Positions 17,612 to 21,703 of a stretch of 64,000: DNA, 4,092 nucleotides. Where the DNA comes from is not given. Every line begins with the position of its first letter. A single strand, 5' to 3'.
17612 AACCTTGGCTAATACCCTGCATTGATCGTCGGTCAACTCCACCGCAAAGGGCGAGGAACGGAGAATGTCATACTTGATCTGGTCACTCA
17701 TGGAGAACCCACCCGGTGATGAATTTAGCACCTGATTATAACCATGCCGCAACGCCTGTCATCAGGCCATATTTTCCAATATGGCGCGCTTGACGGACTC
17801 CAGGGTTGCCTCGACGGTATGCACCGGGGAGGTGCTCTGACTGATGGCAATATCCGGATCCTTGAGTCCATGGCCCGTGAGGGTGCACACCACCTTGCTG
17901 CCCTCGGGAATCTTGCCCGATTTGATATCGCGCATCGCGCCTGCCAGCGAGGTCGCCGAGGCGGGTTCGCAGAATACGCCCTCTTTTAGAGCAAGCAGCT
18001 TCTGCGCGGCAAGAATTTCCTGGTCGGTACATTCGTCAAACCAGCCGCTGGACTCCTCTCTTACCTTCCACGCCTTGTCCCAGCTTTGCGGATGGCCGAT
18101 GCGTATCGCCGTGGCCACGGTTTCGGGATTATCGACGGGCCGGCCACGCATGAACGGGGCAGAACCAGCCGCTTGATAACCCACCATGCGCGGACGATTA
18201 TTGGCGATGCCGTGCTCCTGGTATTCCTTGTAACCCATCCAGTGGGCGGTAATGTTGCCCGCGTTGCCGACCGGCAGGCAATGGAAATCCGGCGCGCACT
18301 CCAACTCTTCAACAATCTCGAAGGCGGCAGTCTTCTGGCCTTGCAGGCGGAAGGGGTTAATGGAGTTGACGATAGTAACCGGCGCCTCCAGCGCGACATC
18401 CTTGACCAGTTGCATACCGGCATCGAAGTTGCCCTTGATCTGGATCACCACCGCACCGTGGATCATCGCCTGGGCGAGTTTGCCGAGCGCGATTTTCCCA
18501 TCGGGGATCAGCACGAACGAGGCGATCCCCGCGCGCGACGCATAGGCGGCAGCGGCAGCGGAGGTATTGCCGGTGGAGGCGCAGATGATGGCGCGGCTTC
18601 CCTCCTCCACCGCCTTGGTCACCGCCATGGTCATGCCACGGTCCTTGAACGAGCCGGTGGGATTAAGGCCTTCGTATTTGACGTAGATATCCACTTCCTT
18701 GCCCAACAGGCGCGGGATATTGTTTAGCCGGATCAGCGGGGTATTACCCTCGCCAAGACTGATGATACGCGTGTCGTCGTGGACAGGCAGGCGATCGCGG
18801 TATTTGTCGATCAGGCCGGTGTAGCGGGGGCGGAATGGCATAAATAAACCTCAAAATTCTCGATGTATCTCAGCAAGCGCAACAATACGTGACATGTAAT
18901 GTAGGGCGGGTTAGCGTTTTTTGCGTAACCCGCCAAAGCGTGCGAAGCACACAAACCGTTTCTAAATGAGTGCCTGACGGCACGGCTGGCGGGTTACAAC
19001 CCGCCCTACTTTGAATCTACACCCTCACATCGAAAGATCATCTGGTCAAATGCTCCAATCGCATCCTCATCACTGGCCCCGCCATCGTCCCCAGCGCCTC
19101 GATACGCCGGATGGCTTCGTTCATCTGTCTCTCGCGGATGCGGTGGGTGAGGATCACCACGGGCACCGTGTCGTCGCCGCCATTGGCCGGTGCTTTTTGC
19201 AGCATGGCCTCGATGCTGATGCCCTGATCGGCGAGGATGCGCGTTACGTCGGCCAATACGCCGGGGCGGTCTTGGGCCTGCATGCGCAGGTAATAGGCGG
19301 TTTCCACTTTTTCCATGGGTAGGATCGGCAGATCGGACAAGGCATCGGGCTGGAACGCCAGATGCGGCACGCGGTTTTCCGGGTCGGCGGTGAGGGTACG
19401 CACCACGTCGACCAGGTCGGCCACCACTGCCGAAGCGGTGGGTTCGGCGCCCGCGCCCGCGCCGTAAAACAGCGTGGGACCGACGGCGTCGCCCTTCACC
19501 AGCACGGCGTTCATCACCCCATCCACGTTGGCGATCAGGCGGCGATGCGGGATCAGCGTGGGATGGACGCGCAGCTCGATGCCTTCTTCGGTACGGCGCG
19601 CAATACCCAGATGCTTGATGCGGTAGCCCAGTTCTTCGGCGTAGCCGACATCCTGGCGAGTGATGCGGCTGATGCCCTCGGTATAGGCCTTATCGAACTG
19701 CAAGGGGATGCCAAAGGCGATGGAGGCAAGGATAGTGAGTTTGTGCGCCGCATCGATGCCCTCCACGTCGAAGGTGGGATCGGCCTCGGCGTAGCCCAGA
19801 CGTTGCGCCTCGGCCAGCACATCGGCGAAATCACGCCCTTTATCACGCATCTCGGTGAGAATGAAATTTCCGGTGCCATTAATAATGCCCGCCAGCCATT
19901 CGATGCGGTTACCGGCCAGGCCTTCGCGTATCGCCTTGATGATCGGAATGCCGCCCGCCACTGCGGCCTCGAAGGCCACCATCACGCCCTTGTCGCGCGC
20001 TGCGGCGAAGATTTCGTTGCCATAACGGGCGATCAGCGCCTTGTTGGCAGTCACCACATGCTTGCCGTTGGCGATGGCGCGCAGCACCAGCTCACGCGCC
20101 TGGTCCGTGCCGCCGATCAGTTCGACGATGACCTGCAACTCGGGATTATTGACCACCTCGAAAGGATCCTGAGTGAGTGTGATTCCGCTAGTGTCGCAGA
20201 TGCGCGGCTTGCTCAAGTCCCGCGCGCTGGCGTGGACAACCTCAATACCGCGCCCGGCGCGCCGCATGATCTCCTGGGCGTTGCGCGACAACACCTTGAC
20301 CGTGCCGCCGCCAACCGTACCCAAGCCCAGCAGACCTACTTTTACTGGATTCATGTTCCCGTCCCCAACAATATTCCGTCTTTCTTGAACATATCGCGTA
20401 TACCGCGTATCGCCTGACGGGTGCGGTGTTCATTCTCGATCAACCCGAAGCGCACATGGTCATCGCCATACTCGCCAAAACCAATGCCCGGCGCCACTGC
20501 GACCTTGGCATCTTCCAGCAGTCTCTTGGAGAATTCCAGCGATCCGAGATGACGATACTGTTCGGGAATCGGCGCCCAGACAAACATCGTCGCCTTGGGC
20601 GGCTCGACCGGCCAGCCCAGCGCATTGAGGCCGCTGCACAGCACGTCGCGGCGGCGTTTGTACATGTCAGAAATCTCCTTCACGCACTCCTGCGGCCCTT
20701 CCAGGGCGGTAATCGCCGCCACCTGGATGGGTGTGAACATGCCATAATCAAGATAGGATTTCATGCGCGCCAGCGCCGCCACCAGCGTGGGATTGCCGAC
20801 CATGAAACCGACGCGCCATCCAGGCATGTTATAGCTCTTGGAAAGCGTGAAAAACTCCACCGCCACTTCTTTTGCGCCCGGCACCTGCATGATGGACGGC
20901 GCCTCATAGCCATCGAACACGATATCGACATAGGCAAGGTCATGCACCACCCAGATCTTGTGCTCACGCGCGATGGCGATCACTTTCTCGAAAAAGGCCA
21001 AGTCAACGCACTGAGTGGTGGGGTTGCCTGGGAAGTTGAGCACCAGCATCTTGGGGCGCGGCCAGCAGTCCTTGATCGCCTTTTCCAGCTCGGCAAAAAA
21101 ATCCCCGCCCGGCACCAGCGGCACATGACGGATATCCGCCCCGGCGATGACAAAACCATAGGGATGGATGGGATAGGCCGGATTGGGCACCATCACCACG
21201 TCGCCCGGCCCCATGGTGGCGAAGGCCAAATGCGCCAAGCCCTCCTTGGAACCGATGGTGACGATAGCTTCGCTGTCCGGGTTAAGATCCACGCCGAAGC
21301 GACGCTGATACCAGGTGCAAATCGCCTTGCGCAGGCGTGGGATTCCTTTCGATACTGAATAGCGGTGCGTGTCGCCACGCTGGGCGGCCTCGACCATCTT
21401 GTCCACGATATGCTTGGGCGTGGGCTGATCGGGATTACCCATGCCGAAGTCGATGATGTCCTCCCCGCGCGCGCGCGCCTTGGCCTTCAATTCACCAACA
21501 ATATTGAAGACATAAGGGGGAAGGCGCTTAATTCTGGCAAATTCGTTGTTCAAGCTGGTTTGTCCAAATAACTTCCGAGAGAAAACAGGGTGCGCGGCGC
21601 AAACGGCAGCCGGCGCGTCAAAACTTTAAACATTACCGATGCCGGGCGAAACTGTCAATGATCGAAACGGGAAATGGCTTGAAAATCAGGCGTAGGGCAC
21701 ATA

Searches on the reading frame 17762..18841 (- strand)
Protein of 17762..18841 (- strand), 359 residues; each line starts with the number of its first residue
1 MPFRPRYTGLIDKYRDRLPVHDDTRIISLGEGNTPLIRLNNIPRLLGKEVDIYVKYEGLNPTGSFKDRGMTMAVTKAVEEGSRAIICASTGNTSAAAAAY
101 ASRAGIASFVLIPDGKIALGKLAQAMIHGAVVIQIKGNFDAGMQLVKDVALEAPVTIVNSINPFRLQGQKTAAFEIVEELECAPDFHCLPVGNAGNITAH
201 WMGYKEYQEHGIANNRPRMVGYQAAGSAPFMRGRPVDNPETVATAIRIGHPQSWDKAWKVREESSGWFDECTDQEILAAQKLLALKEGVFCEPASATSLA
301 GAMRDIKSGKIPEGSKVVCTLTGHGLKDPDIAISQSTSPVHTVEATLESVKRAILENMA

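Call 35: search_protein_families(library=ncbifam, proteins=[window:17762-18841:-], max_evalue=0.00001)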
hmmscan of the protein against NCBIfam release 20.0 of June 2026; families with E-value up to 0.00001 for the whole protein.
window:17762-18841:- (359 aa): 38 families (the best 25 are shown)
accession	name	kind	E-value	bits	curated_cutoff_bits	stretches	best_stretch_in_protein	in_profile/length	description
TIGR00260.1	thrC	equivalog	2.3e-92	309.8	167.1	1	12-330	2-340/340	threonine synthase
NF006050.0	PRK08197.1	equivalog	6.4e-58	196.4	303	1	13-332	60-388/406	threonine synthase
NF004170.0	PRK05638.1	equivalog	1.4e-56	192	421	1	11-328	46-358/442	threonine synthase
NF006205.0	PRK08329.1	equivalog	3.1e-39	134.9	358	1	27-327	58-345/347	threonine synthase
NF004996.0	PRK06381.1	equivalog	1.8e-36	125.8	266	1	32-324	14-317/319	threonine synthase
NF005035.0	PRK06450.1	equivalog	1.6e-32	112.7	301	1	25-327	50-336/338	threonine synthase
TIGR01127.1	ilvA_1Cterm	equivalog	7.9e-22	77.8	378.75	1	34-323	1-283/380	threonine ammonia-lyase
NF006094.0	PRK08246.1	subfamily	2.9e-20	72.9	331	1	34-313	24-290/310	serine/threonine dehydratase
NF006390.0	PRK08639.1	equivalog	7.3e-19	68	421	1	34-323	26-312/418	threonine ammonia-lyase IlvA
NF045641.2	BHydaspDhtseBhcB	equivalog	1.3e-16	60.6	550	1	33-323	20-302/312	beta-hydroxyaspartate dehydratase BhcB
NF004771.0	PRK06110.1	equivalog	3.4e-16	59.3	317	1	50-324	36-305/323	threonine dehydratase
NF008735.0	PRK11761.1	equivalog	7.7e-16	58.2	413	1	32-152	11-130/296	cysteine synthase CysM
NF005600.0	PRK07334.1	equivalog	8.1e-16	57.6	496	1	33-323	28-309/408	threonine ammonia-lyase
NF005292.0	PRK06815.1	equivalog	1.8e-14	53.5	371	1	48-197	34-183/320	threonine/serine dehydratase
NF005680.0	PRK07476.1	equivalog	2.1e-14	53.3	413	1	33-192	23-178/326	hydroxyectoine utilization dehydratase EutB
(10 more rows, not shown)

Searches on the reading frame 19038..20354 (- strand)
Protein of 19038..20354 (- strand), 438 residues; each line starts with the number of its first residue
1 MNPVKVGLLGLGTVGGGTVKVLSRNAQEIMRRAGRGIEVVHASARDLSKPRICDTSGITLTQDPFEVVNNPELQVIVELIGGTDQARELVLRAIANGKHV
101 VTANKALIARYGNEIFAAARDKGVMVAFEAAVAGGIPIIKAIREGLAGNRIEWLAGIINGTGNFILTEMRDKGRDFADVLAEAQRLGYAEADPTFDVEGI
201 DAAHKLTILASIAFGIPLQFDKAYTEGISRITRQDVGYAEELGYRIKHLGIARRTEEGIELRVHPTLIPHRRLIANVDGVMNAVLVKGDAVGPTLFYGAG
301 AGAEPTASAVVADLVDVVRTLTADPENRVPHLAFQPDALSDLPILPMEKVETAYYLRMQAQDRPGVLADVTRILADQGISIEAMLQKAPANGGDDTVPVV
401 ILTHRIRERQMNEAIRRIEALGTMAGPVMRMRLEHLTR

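Call 35: search_protein_families(library=ncbifam, proteins=[window:19038-20354:-], max_evalue=0.00001)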
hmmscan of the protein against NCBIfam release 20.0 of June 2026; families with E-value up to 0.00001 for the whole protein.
window:19038-20354:- (438 aa): 7 families
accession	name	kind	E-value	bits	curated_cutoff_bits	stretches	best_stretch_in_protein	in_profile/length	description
NF004976.0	PRK06349.1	subfamily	1.3e-181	604.4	205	1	1-435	2-428/430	homoserine dehydrogenase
NF004912.0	PRK06270.1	equivalog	1.8e-77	261.1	373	1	65-320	83-339/343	homoserine dehydrogenase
NF006235.0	PRK08374.1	equivalog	1.9e-53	181.7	451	1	63-317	82-328/336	homoserine dehydrogenase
NF005290.0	PRK06813.1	equivalog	5.3e-34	117.7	286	1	84-319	102-338/346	homoserine dehydrogenase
NF005002.0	PRK06392.1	equivalog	1.5e-28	99.7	296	1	1-233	1-247/329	homoserine dehydrogenase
NF006959.0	PRK09436.1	equivalog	1.2e-23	83.1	726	1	86-319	560-814/819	bifunctional aspartate kinase/homoserine dehydrogenase I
NF007003.0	PRK09466.1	subfamily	9.8e-16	57.3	582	1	81-211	549-682/810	bifunctional aspartate kinase/homoserine dehydrogenase II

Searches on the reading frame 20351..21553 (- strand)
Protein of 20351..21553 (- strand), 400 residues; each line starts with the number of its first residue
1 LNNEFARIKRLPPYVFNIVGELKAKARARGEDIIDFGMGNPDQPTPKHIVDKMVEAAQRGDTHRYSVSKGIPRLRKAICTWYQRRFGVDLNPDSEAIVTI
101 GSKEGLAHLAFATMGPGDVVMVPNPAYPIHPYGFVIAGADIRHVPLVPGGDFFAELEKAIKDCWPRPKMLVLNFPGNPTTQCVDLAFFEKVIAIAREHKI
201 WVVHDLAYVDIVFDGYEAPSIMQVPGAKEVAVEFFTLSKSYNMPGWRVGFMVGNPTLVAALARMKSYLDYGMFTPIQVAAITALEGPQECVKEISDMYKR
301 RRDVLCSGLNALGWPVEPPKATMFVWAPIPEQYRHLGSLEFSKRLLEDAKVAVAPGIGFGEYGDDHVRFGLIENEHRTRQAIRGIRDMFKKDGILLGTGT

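Call 35: search_protein_families(library=ncbifam, proteins=[window:20351-21553:-], max_evalue=0.00001)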
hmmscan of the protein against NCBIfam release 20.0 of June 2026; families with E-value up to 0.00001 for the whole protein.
window:20351-21553:- (400 aa): 64 families (the best 25 are shown)
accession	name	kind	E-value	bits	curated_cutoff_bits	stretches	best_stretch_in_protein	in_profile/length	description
NF006033.0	PRK08175.1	equivalog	8.8e-233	772.6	647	1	2-395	7-400/407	alanine transaminase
NF006604.0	PRK09148.1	equivalog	9.5e-185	614.4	648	1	1-392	1-392/406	LL-diaminopimelate aminotransferase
NF006387.0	PRK08636.1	equivalog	6.6e-173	575.3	675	1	3-391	5-400/403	LL-diaminopimelate aminotransferase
NF006756.0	PRK09276.1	subfamily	9.9e-141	469.1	507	1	6-387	6-384/387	LL-diaminopimelate aminotransferase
TIGR03540.1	DapC_direct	equivalog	1.5e-135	452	593.25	1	6-386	4-381/383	LL-diaminopimelate aminotransferase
NF004611.0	PRK05942.1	equivalog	1.6e-127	425.7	628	1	6-387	10-388/394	aspartate aminotransferase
NF005977.0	PRK08068.1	subfamily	6.7e-117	391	494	1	7-387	8-385/391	transaminase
NF005613.0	PRK07366.1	equivalog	4.2e-113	378.3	486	1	7-389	6-388/391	LL-diaminopimelate aminotransferase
NF005815.0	PRK07681.1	equivalog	2.9e-112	375.6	545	1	6-388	7-387/399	LL-diaminopimelate aminotransferase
NF041364.1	GntC_guanitoxin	equivalog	1.7e-79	267.3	415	1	35-385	2-353/356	guanitoxin biosynthesis PLP-dependent (S)-gamma-hydroxy-L-arginine cyclodehydratase GntC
NF004937.0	PRK06290.1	equivalog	7.7e-79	265.3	585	1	23-361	36-376/410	LL-diaminopimelate aminotransferase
NF004770.0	PRK06108.1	subfamily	6e-64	216.3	422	1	25-391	31-394/396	pyridoxal phosphate-dependent aminotransferase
NF005855.0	PRK07777.1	equivalog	1.8e-63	215.2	553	1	7-388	6-387/391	pyridoxal phosphate-dependent aminotransferase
TIGR03537.1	DapC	equivalog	2.8e-60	204.1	453.6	1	33-383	2-345/350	succinyldiaminopimelate transaminase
NF041091.1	asp_aminotase_Arch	equivalog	1.3e-58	198.7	550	1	23-387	19-373/376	aspartate aminotransferase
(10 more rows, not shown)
